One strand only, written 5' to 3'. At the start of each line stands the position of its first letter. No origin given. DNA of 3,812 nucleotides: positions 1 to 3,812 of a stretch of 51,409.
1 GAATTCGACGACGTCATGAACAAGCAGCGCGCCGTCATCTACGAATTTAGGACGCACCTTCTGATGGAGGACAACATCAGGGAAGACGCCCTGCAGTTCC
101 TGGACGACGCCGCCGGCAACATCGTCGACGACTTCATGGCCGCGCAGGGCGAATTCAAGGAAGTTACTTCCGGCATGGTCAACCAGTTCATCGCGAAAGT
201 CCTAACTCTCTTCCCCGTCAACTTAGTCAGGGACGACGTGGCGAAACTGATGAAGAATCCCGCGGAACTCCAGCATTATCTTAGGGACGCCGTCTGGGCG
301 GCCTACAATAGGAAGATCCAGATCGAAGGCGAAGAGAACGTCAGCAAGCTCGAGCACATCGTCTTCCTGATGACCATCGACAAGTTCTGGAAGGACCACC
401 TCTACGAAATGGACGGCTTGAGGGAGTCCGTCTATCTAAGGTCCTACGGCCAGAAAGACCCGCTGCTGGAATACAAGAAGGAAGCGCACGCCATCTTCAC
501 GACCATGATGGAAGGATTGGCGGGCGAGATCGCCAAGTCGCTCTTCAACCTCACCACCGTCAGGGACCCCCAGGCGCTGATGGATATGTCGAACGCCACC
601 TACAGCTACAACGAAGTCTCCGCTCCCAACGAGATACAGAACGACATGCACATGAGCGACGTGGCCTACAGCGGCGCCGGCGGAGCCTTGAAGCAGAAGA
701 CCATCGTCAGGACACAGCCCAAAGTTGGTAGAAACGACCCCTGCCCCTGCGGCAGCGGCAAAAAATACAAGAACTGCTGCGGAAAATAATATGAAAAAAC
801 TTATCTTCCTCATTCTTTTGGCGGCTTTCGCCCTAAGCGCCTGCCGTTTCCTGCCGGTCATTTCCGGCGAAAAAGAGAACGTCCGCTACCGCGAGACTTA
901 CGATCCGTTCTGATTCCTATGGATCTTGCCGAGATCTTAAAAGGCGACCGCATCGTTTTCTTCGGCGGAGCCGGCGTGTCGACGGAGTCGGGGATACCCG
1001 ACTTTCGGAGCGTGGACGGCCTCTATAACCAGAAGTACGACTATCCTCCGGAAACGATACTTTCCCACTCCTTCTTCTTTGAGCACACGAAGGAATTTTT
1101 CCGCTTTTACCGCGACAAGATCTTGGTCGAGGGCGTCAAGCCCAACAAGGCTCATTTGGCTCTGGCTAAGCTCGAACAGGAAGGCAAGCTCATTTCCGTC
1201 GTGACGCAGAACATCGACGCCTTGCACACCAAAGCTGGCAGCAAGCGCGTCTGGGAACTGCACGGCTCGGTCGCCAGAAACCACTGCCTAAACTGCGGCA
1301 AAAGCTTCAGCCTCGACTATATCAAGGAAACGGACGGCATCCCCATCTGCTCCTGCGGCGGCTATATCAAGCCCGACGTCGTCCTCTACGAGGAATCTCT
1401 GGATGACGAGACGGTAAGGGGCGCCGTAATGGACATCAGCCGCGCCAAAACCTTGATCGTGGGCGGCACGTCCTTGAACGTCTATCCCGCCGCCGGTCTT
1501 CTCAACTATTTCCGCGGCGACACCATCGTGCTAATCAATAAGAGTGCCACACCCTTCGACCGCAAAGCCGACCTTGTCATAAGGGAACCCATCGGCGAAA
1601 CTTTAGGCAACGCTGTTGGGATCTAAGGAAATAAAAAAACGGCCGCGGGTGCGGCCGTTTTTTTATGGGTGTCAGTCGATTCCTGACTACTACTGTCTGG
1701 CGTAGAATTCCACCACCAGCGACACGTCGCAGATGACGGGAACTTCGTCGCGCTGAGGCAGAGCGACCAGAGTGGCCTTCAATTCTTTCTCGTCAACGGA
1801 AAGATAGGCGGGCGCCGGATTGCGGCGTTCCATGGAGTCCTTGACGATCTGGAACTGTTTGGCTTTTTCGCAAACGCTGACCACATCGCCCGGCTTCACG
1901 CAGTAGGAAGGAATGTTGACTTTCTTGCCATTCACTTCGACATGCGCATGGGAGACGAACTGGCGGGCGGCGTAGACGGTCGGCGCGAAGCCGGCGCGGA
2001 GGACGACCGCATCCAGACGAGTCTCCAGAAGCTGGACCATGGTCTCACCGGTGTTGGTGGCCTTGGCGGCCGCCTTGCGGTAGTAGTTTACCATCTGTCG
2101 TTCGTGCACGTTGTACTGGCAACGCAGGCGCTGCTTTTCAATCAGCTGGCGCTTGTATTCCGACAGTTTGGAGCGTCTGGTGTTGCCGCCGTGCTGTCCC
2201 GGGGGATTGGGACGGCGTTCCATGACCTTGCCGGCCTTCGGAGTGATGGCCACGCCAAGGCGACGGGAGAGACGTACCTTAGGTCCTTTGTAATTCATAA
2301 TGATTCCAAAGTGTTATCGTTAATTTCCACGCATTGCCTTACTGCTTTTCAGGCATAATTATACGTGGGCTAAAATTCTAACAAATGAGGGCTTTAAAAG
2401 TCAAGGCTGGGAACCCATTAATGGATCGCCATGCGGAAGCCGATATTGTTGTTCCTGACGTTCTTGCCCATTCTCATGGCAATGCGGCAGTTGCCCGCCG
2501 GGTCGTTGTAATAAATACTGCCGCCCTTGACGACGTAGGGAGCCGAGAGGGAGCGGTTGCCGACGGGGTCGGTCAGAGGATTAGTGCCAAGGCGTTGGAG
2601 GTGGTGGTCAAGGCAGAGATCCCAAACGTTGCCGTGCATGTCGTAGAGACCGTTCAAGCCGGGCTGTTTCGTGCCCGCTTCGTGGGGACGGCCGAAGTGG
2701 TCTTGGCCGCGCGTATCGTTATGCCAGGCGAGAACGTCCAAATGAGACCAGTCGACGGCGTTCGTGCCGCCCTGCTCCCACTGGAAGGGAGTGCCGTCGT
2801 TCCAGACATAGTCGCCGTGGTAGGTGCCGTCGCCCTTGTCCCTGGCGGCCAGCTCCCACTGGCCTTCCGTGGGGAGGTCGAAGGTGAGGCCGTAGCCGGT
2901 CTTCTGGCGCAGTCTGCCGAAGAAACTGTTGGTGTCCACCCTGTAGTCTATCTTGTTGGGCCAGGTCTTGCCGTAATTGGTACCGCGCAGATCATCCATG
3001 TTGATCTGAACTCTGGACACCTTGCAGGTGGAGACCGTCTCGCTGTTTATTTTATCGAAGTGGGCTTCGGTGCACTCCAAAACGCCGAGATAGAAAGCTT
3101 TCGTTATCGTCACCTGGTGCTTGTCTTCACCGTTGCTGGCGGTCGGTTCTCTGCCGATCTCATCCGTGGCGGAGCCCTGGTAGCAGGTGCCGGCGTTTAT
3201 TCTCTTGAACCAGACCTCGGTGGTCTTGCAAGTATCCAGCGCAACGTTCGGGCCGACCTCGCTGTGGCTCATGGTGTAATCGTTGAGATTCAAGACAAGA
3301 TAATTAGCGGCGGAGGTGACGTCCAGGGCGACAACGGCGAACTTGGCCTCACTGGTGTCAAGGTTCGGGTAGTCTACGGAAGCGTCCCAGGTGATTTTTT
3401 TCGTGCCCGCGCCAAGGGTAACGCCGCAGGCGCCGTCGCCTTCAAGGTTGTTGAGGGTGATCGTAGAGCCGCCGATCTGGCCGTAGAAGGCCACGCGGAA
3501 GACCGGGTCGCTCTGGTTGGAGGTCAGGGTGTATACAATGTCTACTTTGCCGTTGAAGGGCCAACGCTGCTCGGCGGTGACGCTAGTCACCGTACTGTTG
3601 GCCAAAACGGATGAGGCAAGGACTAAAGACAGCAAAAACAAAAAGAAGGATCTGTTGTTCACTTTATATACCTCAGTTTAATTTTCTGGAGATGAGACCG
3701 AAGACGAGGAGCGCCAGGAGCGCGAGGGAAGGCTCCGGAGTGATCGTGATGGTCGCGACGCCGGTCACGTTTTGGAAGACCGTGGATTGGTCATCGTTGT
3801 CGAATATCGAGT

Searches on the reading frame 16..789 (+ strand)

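Call 62: search_protein_families(library=pfam, proteins=[window:16-789:+], max_evalue=0.00001)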
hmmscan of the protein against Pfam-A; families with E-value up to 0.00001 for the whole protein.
window:16-789:+ (257 aa): 2 families
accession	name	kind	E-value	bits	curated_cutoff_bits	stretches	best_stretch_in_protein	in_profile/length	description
PF07516.18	SecA_SW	-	1.4e-38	133.4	26.7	1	1-179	36-199/200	SecA Wing and Scaffold domain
PF02810.21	SEC-C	-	4.8e-10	39.5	20.4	1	239-257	1-19/19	SEC-C motif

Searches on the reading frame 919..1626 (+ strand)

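Call 62: search_protein_families(library=pfam, proteins=[window:919-1626:+], max_evalue=0.00001)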
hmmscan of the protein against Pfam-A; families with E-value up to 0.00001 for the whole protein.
window:919-1626:+ (235 aa): 1 family
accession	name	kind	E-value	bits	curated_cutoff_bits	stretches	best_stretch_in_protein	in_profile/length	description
PF02146.23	SIR2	-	9.3e-49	166.2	24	1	17-190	1-180/180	Sir2 family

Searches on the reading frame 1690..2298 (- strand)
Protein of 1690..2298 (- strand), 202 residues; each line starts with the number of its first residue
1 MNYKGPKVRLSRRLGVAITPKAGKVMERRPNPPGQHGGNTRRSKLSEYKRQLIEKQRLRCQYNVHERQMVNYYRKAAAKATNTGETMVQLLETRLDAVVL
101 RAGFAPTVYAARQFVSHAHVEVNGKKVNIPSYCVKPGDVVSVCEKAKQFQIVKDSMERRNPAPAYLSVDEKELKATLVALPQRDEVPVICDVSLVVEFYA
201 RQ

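Call 62: search_protein_families(library=pfam, proteins=[window:1690-2298:-], max_evalue=0.00001)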
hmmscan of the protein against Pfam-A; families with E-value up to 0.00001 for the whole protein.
window:1690-2298:- (202 aa): 2 families
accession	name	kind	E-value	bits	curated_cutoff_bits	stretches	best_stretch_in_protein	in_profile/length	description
PF00163.24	Ribosomal_S4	-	5.3e-23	82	23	1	3-92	2-95/95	Ribosomal protein S4/S9 N-terminal domain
PF01479.30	S4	-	8.9e-18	64.2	22.8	1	94-140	2-48/48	S4 domain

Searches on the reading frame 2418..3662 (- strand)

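Call 62: search_protein_families(library=pfam, proteins=[window:2418-3662:-], max_evalue=0.00001)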
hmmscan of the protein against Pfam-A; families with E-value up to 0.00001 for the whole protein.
window:2418-3662:- (414 aa): 1 family
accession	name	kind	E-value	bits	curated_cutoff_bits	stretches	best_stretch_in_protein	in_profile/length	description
PF03781.23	FGE-sulfatase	-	5.3e-21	75.9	23.3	1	155-412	8-254/255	Sulfatase-modifying factor enzyme 1-like domain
